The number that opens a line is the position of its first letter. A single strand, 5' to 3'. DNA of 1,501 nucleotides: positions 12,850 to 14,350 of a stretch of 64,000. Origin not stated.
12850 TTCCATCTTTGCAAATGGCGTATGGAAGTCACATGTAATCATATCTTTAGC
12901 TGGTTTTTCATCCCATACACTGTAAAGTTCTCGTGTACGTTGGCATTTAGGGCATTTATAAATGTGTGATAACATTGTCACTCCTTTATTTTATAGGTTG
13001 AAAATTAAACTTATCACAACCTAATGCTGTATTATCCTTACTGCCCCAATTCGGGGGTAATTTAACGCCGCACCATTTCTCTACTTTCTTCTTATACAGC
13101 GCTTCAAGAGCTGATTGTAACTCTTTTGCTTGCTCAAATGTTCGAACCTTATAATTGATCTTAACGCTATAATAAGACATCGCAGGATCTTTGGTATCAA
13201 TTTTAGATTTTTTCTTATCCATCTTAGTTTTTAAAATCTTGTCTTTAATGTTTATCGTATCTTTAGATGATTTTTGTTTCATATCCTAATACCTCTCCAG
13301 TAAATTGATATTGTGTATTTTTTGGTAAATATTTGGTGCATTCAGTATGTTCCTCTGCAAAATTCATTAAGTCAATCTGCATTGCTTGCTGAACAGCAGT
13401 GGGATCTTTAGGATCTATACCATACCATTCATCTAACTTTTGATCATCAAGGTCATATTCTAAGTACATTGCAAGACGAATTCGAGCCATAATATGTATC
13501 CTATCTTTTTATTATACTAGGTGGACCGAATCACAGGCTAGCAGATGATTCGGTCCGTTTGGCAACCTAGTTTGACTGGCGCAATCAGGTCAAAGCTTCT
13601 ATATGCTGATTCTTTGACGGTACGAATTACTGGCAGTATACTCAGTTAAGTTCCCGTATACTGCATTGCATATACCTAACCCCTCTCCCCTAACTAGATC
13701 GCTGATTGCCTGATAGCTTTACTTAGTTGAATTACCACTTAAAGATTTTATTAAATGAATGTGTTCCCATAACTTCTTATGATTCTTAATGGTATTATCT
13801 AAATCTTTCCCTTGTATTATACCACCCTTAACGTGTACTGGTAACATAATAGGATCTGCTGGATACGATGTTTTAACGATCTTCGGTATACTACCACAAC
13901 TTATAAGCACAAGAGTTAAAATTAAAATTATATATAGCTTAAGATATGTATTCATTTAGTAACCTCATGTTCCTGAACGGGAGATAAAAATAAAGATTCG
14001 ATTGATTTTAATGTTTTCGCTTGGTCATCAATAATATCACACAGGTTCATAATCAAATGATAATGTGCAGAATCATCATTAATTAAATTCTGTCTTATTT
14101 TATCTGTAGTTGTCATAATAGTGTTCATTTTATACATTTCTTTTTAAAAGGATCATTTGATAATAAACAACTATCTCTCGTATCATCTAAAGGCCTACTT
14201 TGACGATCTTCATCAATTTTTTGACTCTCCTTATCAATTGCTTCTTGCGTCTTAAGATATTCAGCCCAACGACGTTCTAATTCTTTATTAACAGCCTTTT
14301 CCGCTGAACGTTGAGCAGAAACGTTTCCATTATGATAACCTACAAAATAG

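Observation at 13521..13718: Second GC-enriched ORF-free element with mutually exclusive helices, downstream of a lipoprotein gene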

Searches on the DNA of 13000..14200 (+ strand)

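Call 6: search_rna_families(source=window, start=13400, end=13800, threshold=evalue, max_evalue=10, show_alignments=3)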
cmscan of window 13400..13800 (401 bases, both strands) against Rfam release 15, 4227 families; matches with E-value up to 10: 4.
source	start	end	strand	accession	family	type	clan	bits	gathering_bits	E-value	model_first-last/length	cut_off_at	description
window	13733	13794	-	RF02408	snoR124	Gene; snRNA; snoRNA; CD-box;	-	17.2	70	6.8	1-77/77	no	Small nucleolar RNA snoR124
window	13476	13533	-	RF00859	mir-234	Gene; miRNA;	CL00092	16.6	58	2.4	1-70/70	no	mir-234 microRNA precursor family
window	13512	13575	-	RF00446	mir-133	Gene; miRNA;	-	16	55.5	0.73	1-74/74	no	mir-133 microRNA precursor family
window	13441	13464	-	RF02089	CLRN1-AS1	Gene; lncRNA;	-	8.9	48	9.7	56-79/79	no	CLRN1 antisense RNA 1 conserved region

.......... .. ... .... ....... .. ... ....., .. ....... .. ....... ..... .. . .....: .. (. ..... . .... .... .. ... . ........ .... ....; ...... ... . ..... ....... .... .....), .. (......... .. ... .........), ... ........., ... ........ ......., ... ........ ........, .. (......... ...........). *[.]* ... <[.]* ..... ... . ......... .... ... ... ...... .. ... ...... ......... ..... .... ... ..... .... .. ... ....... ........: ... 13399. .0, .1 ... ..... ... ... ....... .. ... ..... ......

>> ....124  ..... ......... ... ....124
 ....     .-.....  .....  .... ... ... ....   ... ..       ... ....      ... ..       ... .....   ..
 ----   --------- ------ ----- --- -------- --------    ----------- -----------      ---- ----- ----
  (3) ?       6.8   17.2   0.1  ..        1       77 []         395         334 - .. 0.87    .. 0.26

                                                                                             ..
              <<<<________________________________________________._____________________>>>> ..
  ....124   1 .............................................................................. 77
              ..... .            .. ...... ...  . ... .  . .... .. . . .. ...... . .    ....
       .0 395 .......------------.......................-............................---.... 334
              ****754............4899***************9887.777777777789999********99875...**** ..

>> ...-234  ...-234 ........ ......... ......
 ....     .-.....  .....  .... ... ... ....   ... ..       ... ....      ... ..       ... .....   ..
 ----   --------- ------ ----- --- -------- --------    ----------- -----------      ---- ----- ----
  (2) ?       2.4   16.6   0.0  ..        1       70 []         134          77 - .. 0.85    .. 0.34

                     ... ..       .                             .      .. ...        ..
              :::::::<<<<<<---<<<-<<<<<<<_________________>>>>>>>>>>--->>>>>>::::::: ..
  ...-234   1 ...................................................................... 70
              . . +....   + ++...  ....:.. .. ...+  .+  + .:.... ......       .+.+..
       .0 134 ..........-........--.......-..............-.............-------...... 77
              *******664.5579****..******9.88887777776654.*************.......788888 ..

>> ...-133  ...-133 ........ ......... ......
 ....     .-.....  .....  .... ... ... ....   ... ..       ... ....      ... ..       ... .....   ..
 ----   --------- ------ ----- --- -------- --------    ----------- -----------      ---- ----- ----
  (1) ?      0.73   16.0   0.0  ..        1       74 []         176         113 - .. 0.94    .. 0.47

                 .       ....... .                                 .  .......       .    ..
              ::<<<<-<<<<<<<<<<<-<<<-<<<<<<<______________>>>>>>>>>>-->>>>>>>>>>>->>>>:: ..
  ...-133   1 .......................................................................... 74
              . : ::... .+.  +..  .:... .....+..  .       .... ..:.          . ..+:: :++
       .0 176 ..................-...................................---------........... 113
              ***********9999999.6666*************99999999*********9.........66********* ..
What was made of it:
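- On Any Rfam 15 family (riboswitches, ribozymes, sRNAs, introns, tRNA-like RNAs): A permissive E <= 10 scan of 13400-13800 gives only four chance-level miRNA, snoRNA and lncRNA matches of 9-17 bits, against thresholds of 48-70 (call 6).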

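Call 7: search_dna_similar(query=window:13000-14200:+, collection=phages, mode=near, max_rows=30)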
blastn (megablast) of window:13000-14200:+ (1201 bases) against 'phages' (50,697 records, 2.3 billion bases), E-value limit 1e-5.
No match.

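Call 8: search_dna_similar(query=window:13450-13760:+, collection=phages, mode=distant, max_rows=30, max_evalue=0.01)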
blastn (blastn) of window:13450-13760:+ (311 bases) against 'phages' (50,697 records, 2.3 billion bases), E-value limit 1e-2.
No match.

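Call 35: search_dna_similar(query=window:13491-13718:-, collection=plasmids, mode=distant, max_evalue=1)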
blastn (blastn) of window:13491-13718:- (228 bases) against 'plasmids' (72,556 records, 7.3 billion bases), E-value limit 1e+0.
No match.

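Call 36: search_dna_similar(query=window:13491-13718:-, collection=phages, mode=distant, max_evalue=10)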
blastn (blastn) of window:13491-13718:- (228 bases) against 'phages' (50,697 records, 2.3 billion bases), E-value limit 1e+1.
Records with a match: 5; places in all: 5; records where one place covers at least 80% of the query: 0.
Best place of each record, by identity: >=99% 3; 90-95% 2.
By first word of the organism name: Fusobacterium 3; Bacillus 2.
By host as written in the record: Bacillus anthracis 2; Fusobacterium nucleatum 2; Fusobacterium nucleatum ATCC 25586 1.
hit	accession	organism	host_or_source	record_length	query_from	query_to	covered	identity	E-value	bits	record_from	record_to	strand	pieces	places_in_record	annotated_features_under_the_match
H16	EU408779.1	Bacillus phage AP50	Bacillus anthracis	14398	88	111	11%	91.7%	9e+0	36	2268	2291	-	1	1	DNAP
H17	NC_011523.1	Bacillus phage AP50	Bacillus anthracis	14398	88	111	11%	91.7%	9e+0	36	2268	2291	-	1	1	DNA polymerase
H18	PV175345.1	Fusobacterium phage JD-Fnp7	Fusobacterium nucleatum ATCC 25586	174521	204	222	8%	100.0%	9e+0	36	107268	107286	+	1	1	record has no annotation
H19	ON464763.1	Fusobacterium phage JD-Fnp6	Fusobacterium nucleatum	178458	204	222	8%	100.0%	9e+0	36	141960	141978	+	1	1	record has no annotation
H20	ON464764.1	Fusobacterium phage JD-Fnp4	Fusobacterium nucleatum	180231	204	222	8%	100.0%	9e+0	36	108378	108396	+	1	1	papain-like cysteine protease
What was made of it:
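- On Structured non-coding RNA family (generic): GenBank phages or plasmids (calls 7, 8, 35, 36).
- Tried and rejected: BLAST of the element against GenBank phages (near and distant modes) and plasmids: nothing beyond 17-24-nt chance matches (calls 7, 8, 35, 36).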

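Call 85: build_rna_model(alignment_id=A5, structure=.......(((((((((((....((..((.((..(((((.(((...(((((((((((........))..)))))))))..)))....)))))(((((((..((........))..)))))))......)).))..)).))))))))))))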
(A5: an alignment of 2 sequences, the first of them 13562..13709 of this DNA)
Model R1 built from alignment A5 (2 sequences, 148 columns); structure: as given.
model positions 148; base pairs 45; branch points 1; effective number of sequences 0.66; information 0.589 bits per position. Calibrated on 0.2 Mb of random sequence (short: E-values are rough).
structure used (alignment columns):
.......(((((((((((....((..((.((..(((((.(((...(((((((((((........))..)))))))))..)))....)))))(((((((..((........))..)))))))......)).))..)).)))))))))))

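Call 86: search_with_rna_model(model_id=R1, sources=[window, L002, L003, L004, L005, L006, L007, L008, L009, L010, L011, L012, L013, L014, L015, L016, L017, L018, L019, L020, L021, L022, L023, L024, L025, L026, L027, L028, L029, L030, L031, L032, L033, L034, L035, L036, L037, L038, L039, L040, L041, L042, L043, L044, L045, L046, L047, L048, L049, L050, L051, L052, L053, L054, L055, L056, L057, L058, L059, L060, L061, L062, L063, L064, L065, L066, L067, L068, L069, L070, L071, L072, L073, L074, L075, L076, L077, L078, L079, L080, L081, L082, L083, L084, L085, L086, L087, L088, L089, L090, L091, L092, L093, L094, L095, L096, L097, L098, L099, L100], max_evalue=10)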
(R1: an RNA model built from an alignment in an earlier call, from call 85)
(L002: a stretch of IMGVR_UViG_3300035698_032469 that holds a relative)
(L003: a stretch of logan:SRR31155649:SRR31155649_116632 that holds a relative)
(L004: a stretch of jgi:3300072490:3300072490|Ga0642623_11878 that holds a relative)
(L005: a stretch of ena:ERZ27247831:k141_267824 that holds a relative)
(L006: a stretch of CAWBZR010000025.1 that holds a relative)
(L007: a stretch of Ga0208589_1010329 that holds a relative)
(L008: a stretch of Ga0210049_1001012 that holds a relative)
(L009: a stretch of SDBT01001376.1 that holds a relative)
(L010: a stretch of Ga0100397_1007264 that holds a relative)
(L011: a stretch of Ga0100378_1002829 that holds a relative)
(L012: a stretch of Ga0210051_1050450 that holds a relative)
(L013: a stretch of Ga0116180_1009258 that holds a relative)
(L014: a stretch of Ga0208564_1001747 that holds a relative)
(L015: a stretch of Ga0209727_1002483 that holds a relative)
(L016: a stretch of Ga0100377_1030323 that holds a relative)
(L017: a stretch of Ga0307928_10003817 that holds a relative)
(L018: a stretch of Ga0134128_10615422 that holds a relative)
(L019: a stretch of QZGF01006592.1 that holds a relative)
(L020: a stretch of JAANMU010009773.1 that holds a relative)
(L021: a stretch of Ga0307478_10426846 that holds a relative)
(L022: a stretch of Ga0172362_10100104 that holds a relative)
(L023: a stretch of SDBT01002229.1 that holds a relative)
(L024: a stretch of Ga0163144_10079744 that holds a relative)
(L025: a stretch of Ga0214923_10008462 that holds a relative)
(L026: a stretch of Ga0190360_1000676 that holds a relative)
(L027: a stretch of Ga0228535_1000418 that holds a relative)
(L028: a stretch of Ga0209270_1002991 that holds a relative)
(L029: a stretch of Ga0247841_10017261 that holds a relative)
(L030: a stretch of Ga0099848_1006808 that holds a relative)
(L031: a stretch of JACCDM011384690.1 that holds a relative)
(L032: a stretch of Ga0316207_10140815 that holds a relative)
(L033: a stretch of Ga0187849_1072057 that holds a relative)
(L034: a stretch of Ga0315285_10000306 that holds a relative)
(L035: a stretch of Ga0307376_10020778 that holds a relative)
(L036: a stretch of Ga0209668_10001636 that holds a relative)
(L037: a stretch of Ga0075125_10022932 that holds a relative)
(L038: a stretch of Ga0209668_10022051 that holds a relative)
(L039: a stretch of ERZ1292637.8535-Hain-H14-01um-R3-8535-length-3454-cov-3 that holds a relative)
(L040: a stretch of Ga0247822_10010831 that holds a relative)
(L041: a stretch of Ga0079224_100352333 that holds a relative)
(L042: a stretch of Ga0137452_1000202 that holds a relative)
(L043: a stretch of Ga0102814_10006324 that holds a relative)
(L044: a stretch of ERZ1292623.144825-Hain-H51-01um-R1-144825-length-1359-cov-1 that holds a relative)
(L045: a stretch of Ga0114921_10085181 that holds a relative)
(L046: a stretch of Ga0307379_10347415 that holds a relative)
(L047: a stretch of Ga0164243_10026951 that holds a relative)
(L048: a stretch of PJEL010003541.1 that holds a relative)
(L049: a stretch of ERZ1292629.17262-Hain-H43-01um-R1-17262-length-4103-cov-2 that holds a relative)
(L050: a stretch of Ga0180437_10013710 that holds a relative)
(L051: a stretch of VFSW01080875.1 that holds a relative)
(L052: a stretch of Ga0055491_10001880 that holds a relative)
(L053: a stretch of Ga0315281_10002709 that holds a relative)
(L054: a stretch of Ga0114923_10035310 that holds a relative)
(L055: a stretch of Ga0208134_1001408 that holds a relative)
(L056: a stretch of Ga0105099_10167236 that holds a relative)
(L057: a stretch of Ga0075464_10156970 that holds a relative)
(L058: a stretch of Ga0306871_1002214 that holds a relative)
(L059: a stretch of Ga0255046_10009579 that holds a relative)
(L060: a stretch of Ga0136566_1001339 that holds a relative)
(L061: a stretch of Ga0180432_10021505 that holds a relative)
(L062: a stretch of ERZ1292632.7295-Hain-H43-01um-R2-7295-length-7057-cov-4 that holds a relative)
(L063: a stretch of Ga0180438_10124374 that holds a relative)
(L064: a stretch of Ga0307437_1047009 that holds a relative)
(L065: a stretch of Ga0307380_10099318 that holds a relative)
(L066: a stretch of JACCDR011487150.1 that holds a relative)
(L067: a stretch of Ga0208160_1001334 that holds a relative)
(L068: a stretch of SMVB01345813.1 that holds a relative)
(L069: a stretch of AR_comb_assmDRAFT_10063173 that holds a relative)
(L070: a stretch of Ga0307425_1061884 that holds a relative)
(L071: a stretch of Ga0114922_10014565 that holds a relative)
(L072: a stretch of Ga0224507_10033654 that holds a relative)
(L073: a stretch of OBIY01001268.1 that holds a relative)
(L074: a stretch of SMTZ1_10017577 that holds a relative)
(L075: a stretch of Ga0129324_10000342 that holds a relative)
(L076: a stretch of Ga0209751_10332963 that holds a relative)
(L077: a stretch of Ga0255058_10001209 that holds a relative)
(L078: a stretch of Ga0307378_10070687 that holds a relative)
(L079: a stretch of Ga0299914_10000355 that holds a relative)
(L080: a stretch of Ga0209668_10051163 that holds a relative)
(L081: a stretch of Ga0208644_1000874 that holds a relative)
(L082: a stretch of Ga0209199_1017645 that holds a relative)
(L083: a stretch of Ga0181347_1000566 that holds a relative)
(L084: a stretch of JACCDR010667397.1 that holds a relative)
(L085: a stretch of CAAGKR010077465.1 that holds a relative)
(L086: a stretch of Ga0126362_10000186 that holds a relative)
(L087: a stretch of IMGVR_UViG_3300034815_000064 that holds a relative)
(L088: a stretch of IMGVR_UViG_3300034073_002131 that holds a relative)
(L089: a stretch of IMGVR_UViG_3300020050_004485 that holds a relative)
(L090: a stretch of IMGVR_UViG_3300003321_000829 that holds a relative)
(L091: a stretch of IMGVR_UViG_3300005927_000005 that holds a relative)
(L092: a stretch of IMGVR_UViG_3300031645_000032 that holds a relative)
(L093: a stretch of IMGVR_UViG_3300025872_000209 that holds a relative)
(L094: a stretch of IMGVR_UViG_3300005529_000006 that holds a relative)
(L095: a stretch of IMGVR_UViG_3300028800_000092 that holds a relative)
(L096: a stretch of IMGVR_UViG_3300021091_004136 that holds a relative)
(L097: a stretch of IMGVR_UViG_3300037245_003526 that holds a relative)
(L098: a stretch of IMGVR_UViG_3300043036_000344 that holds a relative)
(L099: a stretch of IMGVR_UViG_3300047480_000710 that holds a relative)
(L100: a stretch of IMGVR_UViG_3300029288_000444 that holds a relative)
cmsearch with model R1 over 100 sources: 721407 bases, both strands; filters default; matches with E-value up to 10: 2.
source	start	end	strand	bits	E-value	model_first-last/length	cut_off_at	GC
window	13562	13709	-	187.3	2.7e-40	1-148/148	no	0.45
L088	5831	5868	-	11.5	9.7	1-148/148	no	0.58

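Call 87: search_with_rna_model(model_id=R1, sources=[L101, L102, L103, L104, L105, L106, L107, L108, L109, L110, L111, L112, L113, L114, L115, L116, L117, L118, L119, L120, L121, L122, L123, L124, L125, L126, L127, L128, L129, L130, L131, L132, L133, L134, L135, L136, L137, L138, L139, L140, L141, L142, L143, L144, L145, L146, L147, L148, L149, L150, L151, L152, L153, L154, L155, L156, L157, L158, L159, L160, L161, L162, L163, L164, L165, L166], max_evalue=10)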
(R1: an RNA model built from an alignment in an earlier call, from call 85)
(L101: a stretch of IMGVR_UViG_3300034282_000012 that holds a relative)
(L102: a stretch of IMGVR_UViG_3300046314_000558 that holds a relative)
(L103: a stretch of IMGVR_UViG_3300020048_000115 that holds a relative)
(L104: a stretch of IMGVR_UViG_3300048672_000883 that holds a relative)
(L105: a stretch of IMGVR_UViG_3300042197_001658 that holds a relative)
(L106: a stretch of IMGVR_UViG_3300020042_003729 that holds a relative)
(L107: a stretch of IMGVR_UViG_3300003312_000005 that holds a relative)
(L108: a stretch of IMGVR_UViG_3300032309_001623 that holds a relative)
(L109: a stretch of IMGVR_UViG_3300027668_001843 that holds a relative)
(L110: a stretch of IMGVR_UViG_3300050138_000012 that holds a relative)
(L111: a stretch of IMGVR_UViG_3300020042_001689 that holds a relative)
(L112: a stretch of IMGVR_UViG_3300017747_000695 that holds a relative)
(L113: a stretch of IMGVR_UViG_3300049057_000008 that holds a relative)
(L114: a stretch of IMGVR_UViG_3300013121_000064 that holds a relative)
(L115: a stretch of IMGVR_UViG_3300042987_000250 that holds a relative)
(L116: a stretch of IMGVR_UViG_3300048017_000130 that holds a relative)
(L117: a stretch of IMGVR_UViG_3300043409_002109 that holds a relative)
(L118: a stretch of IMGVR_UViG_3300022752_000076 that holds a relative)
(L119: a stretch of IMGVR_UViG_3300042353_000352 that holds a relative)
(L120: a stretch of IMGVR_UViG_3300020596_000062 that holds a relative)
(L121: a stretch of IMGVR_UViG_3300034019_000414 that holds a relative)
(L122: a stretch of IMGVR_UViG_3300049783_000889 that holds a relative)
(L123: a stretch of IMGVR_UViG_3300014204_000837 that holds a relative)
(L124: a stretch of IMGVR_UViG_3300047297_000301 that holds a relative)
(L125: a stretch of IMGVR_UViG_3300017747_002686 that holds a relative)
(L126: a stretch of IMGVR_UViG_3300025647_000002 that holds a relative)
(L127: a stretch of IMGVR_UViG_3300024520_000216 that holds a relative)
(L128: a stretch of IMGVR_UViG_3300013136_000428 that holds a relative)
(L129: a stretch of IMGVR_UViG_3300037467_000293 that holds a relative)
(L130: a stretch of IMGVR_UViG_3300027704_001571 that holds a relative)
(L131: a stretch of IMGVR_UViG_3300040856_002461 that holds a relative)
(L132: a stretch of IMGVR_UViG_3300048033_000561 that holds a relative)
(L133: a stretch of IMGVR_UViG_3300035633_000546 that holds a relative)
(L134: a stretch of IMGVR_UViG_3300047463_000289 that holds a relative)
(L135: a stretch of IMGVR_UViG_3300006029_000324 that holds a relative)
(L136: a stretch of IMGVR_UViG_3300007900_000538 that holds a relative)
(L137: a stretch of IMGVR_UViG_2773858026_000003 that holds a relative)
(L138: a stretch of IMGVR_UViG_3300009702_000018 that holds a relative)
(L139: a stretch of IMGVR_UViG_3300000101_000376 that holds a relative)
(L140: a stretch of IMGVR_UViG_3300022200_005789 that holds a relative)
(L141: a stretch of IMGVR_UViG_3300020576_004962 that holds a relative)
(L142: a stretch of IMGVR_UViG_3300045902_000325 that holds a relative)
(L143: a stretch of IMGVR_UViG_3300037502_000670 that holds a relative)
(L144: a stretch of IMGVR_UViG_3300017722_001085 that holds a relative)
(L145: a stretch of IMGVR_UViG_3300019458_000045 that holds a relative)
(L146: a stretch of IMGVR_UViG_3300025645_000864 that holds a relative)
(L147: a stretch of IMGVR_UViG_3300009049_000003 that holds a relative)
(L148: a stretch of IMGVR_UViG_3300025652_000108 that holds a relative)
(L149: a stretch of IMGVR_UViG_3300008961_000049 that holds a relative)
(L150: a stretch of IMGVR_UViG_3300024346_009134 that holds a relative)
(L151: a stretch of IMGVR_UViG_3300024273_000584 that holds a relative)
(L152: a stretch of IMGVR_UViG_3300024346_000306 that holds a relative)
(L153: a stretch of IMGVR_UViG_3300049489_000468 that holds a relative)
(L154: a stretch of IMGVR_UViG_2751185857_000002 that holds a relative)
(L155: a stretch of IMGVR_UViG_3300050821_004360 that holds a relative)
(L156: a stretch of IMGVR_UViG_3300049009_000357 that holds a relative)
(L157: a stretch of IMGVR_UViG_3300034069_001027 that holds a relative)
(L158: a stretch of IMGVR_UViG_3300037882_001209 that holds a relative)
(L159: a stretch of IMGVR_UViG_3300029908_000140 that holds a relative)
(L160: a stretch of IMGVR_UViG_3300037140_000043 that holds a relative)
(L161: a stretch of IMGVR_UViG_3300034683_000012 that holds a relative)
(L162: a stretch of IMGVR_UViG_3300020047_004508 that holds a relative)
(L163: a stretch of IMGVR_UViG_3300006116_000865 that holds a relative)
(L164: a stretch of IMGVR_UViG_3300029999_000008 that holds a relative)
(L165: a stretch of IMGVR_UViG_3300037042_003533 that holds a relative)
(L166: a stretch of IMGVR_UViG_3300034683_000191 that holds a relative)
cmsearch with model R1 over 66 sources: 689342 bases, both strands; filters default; matches with E-value up to 10: 1.
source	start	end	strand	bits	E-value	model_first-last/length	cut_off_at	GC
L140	1288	1344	+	13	4.2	1-148/148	no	0.51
